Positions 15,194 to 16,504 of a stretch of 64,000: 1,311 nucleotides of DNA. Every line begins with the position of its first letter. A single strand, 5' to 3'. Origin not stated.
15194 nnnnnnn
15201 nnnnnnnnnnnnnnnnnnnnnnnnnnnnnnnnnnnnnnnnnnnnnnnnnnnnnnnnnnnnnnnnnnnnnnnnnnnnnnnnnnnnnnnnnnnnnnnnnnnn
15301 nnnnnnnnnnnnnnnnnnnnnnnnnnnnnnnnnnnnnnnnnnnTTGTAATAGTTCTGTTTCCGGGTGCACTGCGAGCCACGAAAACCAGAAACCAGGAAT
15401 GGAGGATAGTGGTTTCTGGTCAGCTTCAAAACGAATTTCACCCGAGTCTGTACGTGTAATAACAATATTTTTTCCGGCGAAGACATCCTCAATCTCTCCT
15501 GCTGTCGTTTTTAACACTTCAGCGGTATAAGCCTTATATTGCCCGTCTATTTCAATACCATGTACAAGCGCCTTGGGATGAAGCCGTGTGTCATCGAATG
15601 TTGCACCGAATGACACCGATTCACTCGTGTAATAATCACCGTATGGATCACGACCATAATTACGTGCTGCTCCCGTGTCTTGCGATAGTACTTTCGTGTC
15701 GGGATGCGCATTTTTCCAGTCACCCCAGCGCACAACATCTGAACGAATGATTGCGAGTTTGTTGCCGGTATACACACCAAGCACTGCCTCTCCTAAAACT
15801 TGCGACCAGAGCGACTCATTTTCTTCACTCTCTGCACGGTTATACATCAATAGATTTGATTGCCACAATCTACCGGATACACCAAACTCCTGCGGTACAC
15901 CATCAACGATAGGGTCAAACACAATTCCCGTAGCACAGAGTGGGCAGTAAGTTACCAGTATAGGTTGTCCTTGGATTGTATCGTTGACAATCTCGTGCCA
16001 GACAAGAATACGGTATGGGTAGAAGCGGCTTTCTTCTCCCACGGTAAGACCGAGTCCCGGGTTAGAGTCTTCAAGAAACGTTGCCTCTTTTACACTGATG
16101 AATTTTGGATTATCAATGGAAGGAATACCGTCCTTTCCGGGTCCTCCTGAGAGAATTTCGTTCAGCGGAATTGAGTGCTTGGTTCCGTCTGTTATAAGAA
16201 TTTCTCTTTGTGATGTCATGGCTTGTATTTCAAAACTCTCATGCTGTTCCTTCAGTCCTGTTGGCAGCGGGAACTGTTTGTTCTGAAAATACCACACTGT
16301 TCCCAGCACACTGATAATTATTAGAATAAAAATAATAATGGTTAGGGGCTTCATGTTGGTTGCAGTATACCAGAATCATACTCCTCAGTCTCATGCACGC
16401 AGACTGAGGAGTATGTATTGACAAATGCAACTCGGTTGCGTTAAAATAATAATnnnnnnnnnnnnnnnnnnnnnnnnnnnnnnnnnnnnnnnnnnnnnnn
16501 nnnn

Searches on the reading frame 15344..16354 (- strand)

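Call 12: search_protein_families(library=pfam, proteins=[window:15344-16354:-], max_evalue=0.001)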
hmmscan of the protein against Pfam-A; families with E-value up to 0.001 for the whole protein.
window:15344-16354:- (337 aa): 1 family
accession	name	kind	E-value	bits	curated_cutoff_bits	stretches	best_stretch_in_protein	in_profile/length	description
PF11376.13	DUF3179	-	1.2e-83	281.4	27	1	74-311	1-234/292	Protein of unknown function (DUF3179)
